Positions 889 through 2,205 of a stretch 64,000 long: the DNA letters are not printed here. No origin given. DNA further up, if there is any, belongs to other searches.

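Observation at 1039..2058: Bacterial/phage-type Rnl5 nick-sealing RNA ligase gene; anchors the organism as Naegleria-like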

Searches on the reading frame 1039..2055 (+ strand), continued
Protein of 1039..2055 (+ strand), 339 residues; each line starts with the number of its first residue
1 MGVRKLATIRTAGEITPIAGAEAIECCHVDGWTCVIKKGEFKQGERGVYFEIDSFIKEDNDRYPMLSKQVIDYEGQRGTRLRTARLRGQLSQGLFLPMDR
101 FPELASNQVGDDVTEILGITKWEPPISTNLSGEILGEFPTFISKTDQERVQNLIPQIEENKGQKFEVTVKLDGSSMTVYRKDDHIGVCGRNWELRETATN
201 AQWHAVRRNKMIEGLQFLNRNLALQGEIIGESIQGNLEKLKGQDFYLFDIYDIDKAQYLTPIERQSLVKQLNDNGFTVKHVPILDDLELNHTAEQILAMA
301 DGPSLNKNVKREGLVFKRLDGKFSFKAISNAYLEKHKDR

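Call 20: find_encoding_contigs(protein=P0018, flank=8000, max_places=2)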
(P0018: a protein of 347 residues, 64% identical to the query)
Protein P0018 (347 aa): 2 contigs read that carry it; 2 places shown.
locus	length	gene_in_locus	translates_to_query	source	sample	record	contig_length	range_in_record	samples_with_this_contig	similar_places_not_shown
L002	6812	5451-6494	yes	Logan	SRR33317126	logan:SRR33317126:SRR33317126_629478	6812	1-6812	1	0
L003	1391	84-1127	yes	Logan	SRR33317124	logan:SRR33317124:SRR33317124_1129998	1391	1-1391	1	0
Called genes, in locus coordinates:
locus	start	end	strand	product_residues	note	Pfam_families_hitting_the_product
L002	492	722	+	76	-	-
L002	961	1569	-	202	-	-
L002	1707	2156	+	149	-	PF00692:dUTPase, PF22769:DCD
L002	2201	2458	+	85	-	-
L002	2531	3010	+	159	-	-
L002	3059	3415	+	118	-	-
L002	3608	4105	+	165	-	-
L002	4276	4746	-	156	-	-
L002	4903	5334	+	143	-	-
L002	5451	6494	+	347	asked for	PF21189:PHA02142, PF09414:RNA_ligase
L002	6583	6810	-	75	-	?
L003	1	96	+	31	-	?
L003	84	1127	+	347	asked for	PF21189:PHA02142, PF09414:RNA_ligase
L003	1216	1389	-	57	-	?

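Call 25: search_dna_similar(query=window:1039-2055:+, collection=phages, mode=protein, max_rows=25)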
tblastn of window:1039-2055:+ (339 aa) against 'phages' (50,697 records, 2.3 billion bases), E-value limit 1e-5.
Records with a match: 337; places in all: 337; records where one place covers at least 80% of the query: 331.
Best place of each record, by identity: <60% 337.
By first word of the organism name: Pseudomonas 219; Aeromonas 44; Erwinia 10; Sinorhizobium 7; Burkholderia 5; Ralstonia 5; Xanthomonas 4; Salmonella 4; Yersinia 4; Arthrobacter 3; and 18 more.
By host as written in the record: Pseudomonas aeruginosa 75; Pseudomonas aeruginosa PAO1 26; - 22; Pseudomonas aeruginosa PAK 14; Aeromonas salmonicida 13; Aeromonas hydrophila BIOTECH 10089 11; Pseudomonas sp. 9; Pseudomonas syringae pv. porri LMG 28495 8; and 96 more.
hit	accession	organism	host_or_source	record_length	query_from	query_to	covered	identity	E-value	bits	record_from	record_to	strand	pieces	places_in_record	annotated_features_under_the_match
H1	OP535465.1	Synechococcus phage S-CREM1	Synechococcus sp. CB0101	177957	1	339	100%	51.2%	2e-92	307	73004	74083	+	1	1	RNA ligase | cadherin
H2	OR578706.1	Microcoleus phage My-WqHQDG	river water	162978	3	337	99%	42.7%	6e-60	213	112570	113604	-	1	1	RNA ligase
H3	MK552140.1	Burkholderia phage BcepSaruman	Burkholderia cenocepacia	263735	3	336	99%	42.7%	2e-75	258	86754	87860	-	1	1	putative RNA ligase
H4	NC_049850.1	Burkholderia phage BcepSaruman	Burkholderia cenocepacia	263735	3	336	99%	42.7%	2e-75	258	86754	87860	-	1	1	RNA ligase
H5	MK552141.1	Burkholderia phage BcepSauron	Burkholderia cenocepacia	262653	3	335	98%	42.5%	1e-73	252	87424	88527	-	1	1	RNA ligase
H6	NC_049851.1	Burkholderia phage BcepSauron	Burkholderia cenocepacia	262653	3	335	98%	42.5%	1e-73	252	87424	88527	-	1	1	RNA ligase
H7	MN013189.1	Microcystis phage Mic1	Cyanobacteria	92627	4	338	99%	41.8%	9e-61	215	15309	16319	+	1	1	RNA ligase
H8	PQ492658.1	Limnohabitans phage DC31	Limnohabitans sp. DCL3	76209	1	337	99%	40.1%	9e-56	201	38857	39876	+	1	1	hypothetical protein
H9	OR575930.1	Pseudomonas phage vB_PseuGesM_254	Pseudomonas gessardii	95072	3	337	99%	38.6%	1e-56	204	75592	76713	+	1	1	RNA ligase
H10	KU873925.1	Pseudomonas phage pf16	Pseudomonas putida PpG1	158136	1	336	99%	38.4%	3e-53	194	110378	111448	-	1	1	hypothetical protein (x2)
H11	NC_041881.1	Pseudomonas phage pf16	Pseudomonas putida PpG1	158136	1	336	99%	38.4%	3e-53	194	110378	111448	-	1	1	RNA ligase | hypothetical protein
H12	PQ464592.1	Pseudomonas phage Boevelstad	Pseudomonas poae B04_10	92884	4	335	98%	38.0%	4e-56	202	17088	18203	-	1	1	RNA ligase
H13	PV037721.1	Pseudomonas phage Bitten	Pseudomonas protegens ERG2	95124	4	339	99%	37.4%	1e-52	192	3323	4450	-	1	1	RNA ligase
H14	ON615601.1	Synechococcus phage BUCT-ZZ01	Synechococcus elongatus PCC 7942 = ...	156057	1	338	100%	37.2%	1e-47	177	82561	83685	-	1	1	hypothetical protein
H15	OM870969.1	Pseudomonas phage vB_Paer_PsCh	Pseudomonas aeruginosa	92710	4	339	99%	36.6%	3e-50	185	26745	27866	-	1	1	RNA ligase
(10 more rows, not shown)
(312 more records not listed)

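Call 26: search_protein_families(library=phrogs, proteins=[L001:2556-3329:+, L001:3417-3809:-, L001:3931-4311:-, L001:5123-5551:+, L001:9169-9525:+, L001:10329-10844:+, L001:10858-11616:+, L001:13208-14320:-, L001:14458-14856:-, L002:1707-2153:+], max_evalue=0.001)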
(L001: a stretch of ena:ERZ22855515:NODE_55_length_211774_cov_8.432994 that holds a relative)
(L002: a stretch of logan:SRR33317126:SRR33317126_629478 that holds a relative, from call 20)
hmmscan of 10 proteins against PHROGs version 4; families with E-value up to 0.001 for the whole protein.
L001:2556-3329:+ (258 aa): 0 families

L001:3417-3809:- (130 aa): 0 families

L001:3931-4311:- (126 aa): 0 families

L001:5123-5551:+ (143 aa): 1 family
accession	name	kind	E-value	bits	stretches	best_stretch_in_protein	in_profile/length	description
phrog_2290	-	unknown function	2.3e-19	71.3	1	6-142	8-164/165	-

L001:9169-9525:+ (119 aa): 3 families
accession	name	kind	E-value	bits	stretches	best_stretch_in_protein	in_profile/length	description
phrog_6060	-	transcription regulation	3.7e-06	27.8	1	65-108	9-48/61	anti-termination protein Q-like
phrog_127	-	transcription regulation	4.6e-05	24.2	1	58-114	140-177/253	anti-termination protein Q-like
phrog_20807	-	unknown function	0.00011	22.8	1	58-114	88-141/222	-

L001:10329-10844:+ (172 aa): 1 family
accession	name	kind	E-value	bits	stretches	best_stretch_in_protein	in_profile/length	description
phrog_3810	-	other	0.00016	22.7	1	61-126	70-139/155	acetyltransferase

L001:10858-11616:+ (253 aa): 0 families

L001:13208-14320:- (370 aa): 0 families

L001:14458-14856:- (132 aa): 0 families

L002:1707-2153:+ (149 aa): 3 families
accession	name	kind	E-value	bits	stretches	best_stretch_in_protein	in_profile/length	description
phrog_135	-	DNA, RNA and nucleotide metabolism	5.1e-53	182.2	1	17-148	158-291/463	dUTPase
phrog_36630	-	unknown function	1.2e-14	55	1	3-63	4-65/72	-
phrog_1663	-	DNA, RNA and nucleotide metabolism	0.00018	21.8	1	37-123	111-195/303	dCTP deaminase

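Call 30: find_encoding_contigs(protein=P0013, flank=5000, max_places=3)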
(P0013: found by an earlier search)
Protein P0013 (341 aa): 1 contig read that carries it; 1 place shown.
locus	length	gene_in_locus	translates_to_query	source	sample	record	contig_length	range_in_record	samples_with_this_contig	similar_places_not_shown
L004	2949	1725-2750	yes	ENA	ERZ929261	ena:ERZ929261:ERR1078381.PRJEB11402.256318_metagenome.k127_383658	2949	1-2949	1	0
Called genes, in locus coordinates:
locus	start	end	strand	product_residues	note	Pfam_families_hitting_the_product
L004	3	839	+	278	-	?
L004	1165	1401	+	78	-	-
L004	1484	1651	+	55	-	-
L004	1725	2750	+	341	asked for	-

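Call 31: find_encoding_contigs(protein=P0025, flank=10000, max_places=2)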
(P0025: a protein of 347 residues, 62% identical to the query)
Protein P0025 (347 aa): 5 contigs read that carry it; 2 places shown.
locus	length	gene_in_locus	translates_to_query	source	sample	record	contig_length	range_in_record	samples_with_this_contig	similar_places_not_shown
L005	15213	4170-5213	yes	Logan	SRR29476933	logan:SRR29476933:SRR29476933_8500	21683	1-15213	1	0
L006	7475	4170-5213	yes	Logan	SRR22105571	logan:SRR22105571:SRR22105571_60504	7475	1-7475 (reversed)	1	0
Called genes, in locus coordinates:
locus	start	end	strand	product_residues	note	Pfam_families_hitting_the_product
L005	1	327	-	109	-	?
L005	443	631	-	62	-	-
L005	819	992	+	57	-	-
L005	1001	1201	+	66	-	-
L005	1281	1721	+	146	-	PF00127:Copper-bind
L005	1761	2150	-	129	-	-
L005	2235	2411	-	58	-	-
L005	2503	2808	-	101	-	-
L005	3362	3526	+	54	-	-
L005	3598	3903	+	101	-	-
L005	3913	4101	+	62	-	-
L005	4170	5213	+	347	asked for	PF21189:PHA02142, PF09414:RNA_ligase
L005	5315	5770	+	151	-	-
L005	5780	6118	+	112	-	PF00684:DnaJ_CXXCXGXG (weak)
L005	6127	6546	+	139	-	-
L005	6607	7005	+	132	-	-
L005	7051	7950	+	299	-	-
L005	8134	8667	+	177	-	-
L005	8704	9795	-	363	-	-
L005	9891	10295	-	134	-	-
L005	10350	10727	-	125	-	-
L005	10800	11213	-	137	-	-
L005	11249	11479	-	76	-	-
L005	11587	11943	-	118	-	PF11720:Inhibitor_I78 (weak)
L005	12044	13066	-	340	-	PF00413:Peptidase_M10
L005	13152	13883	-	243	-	-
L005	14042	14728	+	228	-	-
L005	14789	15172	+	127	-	-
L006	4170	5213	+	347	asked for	PF21189:PHA02142, PF09414:RNA_ligase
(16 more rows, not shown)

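Call 39: find_related_loci(query=window:1039-2055:+, collection=viral_contigs, flank=6000)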
Query window:1039-2055:+ (339 aa) in viral_contigs; peptide patterns used: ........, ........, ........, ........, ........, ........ (x = any residue, [..] = any of these).
16 stretches matched a pattern; 9 encode a relative of the query (tblastn E <= 1e-3); 9 distinct loci.
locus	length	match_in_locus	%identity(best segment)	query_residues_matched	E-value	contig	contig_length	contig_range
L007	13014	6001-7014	50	3-339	2e-93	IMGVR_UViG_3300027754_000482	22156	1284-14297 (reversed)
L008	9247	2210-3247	48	3-339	2e-91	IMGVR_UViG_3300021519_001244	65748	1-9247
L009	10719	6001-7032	46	1-338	1e-82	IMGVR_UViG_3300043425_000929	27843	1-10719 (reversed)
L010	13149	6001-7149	40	1-333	4e-76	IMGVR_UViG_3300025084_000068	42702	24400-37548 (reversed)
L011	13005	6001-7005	43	1-332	1e-69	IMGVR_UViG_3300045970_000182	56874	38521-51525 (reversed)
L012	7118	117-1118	40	3-337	3e-65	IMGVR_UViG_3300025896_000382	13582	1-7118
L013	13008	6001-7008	38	4-337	1e-61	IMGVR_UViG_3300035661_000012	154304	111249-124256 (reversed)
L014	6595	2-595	49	140-336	1e-52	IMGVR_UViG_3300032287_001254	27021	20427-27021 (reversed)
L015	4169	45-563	50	165-338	5e-44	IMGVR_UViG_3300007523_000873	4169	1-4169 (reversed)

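Call 40: find_encoding_contigs(protein=P0045, flank=8000, max_places=1)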
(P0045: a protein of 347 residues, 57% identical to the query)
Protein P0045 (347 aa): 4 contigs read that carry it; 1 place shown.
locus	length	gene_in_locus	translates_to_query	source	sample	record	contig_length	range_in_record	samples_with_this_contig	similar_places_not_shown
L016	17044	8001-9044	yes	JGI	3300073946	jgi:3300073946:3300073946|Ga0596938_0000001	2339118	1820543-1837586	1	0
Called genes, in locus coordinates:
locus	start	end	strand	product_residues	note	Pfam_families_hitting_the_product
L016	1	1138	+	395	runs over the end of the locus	-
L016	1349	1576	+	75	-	-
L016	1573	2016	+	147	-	-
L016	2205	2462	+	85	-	-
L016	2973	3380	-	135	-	-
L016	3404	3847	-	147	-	-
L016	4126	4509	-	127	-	-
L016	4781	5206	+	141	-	-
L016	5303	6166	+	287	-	PF00145:DNA_methylase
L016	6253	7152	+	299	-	-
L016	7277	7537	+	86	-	-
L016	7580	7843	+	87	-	-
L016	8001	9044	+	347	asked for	PF21189:PHA02142, PF09414:RNA_ligase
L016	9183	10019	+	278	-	-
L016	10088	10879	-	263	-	-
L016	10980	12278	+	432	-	-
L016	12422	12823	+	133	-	-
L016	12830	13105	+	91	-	-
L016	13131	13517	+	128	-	-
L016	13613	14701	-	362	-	PF14284:PcfJ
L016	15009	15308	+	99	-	-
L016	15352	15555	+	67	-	-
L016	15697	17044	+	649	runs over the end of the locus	-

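Call 41: find_encoding_contigs(protein=P0043, flank=8000, max_places=1)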
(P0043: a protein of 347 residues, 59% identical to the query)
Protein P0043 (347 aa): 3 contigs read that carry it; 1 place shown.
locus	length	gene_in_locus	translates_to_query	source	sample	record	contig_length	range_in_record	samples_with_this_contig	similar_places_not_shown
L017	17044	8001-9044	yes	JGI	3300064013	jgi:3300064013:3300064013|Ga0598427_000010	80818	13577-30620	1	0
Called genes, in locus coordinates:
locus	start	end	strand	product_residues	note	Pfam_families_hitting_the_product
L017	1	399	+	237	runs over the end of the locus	-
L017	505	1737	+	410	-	-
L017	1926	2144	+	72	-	-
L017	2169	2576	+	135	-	-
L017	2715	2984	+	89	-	-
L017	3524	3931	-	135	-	-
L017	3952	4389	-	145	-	-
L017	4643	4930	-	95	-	-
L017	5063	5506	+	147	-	-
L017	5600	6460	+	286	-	PF00145:DNA_methylase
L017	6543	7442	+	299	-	-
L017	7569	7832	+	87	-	-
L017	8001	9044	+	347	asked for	PF21189:PHA02142, PF09414:RNA_ligase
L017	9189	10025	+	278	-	-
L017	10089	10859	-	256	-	-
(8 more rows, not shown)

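Call 43: search_protein_families(library=phrogs, proteins=[L016:6253-7149:+, L016:9183-10016:+, L016:10088-10876:-, L016:10980-12275:+, L016:13613-14698:-, L016:5303-6163:+, L016:4781-5203:+, L016:3404-3844:-, L005:8704-9792:-, L005:7051-7947:+], max_evalue=0.001)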
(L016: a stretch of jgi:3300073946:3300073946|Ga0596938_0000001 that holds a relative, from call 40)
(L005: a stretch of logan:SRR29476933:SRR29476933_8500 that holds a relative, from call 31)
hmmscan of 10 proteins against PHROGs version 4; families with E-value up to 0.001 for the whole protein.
L016:6253-7149:+ (299 aa): 0 families

L016:9183-10016:+ (278 aa): 0 families

L016:10088-10876:- (262 aa): 0 families

L016:10980-12275:+ (432 aa): 0 families

L016:13613-14698:- (361 aa): 5 families
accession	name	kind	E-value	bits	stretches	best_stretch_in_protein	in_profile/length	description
phrog_3169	-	unknown function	3e-19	70.4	1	262-360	373-469/474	-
phrog_8470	-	unknown function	1.9e-09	37.9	1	275-353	470-547/567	-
phrog_7484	-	unknown function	2.8e-05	24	1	269-357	356-443/450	-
phrog_9653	-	unknown function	6.4e-05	23.3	1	258-351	272-360/373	-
phrog_16315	-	unknown function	0.00016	21.5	1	275-346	435-505/532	-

L016:5303-6163:+ (287 aa): 12 families
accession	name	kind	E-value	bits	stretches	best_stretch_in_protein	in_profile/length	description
phrog_116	-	other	1.1e-84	286.3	1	1-285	206-497/779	DNA methyltransferase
phrog_363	-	other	1.6e-54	186.2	1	1-283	52-318/327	DNA methyltransferase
phrog_5999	-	other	2e-17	64.2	1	2-100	2-102/109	DNA methyltransferase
phrog_16528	-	other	5.9e-10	40.1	1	222-285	166-225/236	DNA methyltransferase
phrog_36001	-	unknown function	3.9e-09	36.2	1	96-177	489-570/715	-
phrog_16427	-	other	7.6e-08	33.3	1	230-282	117-173/235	DNA methyltransferase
phrog_29583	-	other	9.3e-07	28.9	1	70-123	80-133/468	DNA methyltransferase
phrog_13621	-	unknown function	4.8e-06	27.5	1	224-284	48-115/121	-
phrog_17284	-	unknown function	2e-05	25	1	232-285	161-218/245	-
phrog_26324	-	other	4.1e-05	24.7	1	227-283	143-209/210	DNA methyltransferase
phrog_864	-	DNA, RNA and nucleotide metabolism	0.00034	20.2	0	58-134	696-761/1064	DNA primase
phrog_23910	-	unknown function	0.00074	20.5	0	236-282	48-99/99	-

L016:4781-5203:+ (141 aa): 0 families

L016:3404-3844:- (146 aa): 0 families

L005:8704-9792:- (362 aa): 0 families

L005:7051-7947:+ (299 aa): 0 families

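Call 45: find_encoding_contigs(protein=P0051, flank=10000, max_places=1)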
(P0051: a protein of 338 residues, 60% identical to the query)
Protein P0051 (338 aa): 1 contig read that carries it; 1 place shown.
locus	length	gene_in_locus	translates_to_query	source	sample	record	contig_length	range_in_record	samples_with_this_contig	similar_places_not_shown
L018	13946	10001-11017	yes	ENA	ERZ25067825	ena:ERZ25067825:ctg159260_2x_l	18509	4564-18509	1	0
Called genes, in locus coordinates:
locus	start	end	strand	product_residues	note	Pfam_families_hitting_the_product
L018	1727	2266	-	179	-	PF00069:Pkinase, PF07714:PK_Tyr_Ser-Thr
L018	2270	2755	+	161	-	-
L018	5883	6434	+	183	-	PF00168:C2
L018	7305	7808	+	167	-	-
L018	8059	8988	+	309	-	PF02146:SIR2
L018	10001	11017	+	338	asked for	PF21189:PHA02142, PF09414:RNA_ligase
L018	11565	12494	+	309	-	PF02146:SIR2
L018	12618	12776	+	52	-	-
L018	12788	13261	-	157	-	-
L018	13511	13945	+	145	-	?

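Call 46: find_encoding_contigs(protein=P0049, flank=10000, max_places=1)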
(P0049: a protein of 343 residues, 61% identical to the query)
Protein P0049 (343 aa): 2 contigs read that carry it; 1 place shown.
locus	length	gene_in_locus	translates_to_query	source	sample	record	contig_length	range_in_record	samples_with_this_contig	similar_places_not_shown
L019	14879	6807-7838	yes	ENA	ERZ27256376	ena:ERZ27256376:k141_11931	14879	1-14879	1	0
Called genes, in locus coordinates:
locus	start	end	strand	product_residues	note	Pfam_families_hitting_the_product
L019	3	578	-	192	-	?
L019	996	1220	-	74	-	-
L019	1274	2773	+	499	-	-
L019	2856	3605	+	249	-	-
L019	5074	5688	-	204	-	-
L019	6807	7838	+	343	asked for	PF21189:PHA02142, PF09414:RNA_ligase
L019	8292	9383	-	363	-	-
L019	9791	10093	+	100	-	-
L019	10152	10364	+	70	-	-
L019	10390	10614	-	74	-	PF25171:Beta-prop_WDR36-Utp21_1st, PF25172:Beta-prop_WDR3_2nd, PF25175:Beta-prop_WDR5, PF24807:WD40_CDC20-Fz, PF24814:WD40_Prp19, PF25173:Beta-prop_WDR3_1st, PF25174:Beta-prop_THOC3, PF23381:Beta-prop_IFT122_1st, +7 more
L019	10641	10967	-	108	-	PF00400:WD40 (faint), PF23381:Beta-prop_IFT122_1st (weak), PF24814:WD40_Prp19, PF25172:Beta-prop_WDR3_2nd (faint), PF25173:Beta-prop_WDR3_1st (weak), PF25174:Beta-prop_THOC3 (weak), PF25175:Beta-prop_WDR5 (weak)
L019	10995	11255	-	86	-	PF00400:WD40, PF23381:Beta-prop_IFT122_1st, PF24105:Beta-prop_CAF1B_HIR1, PF24796:WDR55, PF24805:EIF3I, PF25168:Beta-prop_WDR36-Utp21_2nd, PF25174:Beta-prop_THOC3, PF25175:Beta-prop_WDR5, +6 more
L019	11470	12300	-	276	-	-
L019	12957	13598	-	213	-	PF00581:Rhodanese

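Call 51: search_protein_families(library=ncbifam, proteins=[window:1039-2055:+], max_evalue=0.01)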
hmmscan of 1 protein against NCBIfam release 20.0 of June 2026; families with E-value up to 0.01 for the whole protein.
window:1039-2055:+ (339 aa): 2 families
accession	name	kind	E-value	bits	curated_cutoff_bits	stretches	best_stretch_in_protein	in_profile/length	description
TIGR02306.1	RNA_lig_DRB0094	equivalog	9.5e-59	199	151.15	1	6-335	2-341/341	RNA ligase (ATP)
TIGR01209.1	TIGR01209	hypoth_equivalog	8.8e-06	24.7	136.9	1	210-319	120-226/375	RNA ligase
